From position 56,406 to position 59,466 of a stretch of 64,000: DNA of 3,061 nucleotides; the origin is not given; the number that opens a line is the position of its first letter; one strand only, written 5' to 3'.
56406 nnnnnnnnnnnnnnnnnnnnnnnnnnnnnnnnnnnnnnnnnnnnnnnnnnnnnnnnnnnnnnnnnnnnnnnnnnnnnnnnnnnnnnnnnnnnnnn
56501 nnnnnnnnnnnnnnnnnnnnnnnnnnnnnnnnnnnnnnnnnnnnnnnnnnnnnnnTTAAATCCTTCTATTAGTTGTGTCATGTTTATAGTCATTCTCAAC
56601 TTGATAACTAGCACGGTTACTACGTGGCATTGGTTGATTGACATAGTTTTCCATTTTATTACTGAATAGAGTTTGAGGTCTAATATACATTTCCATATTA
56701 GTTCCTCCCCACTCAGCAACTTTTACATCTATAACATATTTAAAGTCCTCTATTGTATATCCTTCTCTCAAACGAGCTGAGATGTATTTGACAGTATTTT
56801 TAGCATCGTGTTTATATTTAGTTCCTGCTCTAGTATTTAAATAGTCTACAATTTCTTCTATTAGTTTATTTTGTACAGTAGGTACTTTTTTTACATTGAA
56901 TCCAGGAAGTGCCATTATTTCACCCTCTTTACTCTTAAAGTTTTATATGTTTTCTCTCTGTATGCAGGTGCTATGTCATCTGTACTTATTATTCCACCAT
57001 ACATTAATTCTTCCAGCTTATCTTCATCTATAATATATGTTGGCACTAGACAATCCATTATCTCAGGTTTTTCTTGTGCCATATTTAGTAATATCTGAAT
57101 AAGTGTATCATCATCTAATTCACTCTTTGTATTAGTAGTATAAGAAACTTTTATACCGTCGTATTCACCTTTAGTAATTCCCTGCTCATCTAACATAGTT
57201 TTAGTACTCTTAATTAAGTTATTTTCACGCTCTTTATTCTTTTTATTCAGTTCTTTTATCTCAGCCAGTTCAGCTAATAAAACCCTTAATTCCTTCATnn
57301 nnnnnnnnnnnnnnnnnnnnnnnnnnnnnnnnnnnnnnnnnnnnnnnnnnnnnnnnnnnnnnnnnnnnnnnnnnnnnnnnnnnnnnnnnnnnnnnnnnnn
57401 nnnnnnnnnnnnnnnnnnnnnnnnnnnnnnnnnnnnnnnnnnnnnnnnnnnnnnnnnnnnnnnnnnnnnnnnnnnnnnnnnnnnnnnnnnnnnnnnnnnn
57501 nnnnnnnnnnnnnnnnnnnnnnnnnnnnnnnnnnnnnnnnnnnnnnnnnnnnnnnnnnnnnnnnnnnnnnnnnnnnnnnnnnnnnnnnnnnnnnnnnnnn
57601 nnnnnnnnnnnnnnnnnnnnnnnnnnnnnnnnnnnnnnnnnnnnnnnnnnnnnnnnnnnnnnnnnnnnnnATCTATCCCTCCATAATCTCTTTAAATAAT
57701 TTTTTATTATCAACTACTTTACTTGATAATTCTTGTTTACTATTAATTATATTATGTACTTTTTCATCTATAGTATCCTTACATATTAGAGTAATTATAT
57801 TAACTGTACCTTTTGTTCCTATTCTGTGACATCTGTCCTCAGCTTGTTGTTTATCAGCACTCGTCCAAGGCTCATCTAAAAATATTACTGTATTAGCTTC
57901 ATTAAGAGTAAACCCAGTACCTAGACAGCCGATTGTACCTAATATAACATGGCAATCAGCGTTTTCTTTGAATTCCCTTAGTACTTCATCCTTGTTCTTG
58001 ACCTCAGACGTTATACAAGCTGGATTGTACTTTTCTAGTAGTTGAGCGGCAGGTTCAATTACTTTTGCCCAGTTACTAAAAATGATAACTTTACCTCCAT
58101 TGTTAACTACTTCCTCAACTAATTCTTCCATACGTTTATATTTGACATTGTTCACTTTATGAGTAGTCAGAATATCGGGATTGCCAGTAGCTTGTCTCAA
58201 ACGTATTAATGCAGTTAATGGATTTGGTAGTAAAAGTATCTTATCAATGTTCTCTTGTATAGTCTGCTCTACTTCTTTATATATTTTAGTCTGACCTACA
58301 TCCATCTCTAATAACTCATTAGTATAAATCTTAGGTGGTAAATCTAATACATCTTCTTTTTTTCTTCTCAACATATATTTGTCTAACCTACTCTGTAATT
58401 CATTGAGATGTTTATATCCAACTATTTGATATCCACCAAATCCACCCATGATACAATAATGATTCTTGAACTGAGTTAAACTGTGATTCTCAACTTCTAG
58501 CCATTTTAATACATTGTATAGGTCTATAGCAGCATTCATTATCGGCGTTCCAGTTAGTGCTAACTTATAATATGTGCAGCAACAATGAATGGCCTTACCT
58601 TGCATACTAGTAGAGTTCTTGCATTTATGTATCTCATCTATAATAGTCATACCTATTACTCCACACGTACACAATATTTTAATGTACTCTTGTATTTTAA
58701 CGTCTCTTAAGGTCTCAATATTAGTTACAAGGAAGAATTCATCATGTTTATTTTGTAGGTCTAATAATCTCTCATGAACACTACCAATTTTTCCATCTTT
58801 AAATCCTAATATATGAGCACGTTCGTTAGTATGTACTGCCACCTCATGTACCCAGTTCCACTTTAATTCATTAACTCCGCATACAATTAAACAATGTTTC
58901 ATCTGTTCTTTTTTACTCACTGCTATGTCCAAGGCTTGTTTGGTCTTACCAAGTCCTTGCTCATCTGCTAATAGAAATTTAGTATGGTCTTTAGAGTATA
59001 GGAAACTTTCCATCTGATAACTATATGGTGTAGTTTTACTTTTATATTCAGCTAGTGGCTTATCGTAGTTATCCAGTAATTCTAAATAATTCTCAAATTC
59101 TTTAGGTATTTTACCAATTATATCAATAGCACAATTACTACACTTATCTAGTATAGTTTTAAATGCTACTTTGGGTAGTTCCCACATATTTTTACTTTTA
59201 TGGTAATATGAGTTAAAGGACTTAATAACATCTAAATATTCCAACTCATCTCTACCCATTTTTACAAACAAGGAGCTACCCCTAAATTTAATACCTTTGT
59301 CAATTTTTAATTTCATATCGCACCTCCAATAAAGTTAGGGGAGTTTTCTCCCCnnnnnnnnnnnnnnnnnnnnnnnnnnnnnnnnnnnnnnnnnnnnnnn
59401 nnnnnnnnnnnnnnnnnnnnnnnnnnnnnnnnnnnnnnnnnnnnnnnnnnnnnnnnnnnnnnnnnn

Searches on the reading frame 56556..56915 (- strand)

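Call 39: search_protein_families(library=pfam, proteins=[window:56556-56915:-], max_evalue=0.01)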
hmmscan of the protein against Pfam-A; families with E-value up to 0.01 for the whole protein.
window:56556-56915:- (119 aa): 1 family
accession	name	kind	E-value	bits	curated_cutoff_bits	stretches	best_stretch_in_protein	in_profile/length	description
PF09524.15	Phg_2220_C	-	3.8e-28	97.8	27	1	22-93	1-73/73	Conserved phage C-terminus (Phg_2220_C)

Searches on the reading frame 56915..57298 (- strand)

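Call 39: search_protein_families(library=pfam, proteins=[window:56915-57298:-], max_evalue=0.01)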
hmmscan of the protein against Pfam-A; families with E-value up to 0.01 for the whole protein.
window:56915-57298:- (127 aa): 1 family
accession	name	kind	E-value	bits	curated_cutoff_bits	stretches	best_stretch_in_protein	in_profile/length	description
PF07743.18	HSCB_C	-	0.0097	16.7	22.1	0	10-61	22-73/74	HSCB C-terminal oligomerisation domain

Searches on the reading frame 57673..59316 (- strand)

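Call 40: search_protein_families(library=pfam, proteins=[window:57673-59316:-], max_evalue=0.01)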
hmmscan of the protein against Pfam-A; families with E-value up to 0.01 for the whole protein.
window:57673-59316:- (547 aa): 4 families
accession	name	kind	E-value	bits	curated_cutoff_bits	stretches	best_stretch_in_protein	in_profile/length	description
PF00176.29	SNF2-rel_dom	-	2.8e-29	102.6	24.9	1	108-380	14-288/290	SNF2-related domain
PF00271.37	Helicase_C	-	3.7e-16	59.8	23.5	1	396-500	3-110/110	Helicase conserved C-terminal domain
PF04851.21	ResIII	-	8.8e-11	42.4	22.5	1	107-259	19-163/164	Type III restriction enzyme, res subunit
PF16203.11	ERCC3_RAD25_C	-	0.00028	20.7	27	1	387-498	40-147/248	ERCC3/RAD25/XPB C-terminal helicase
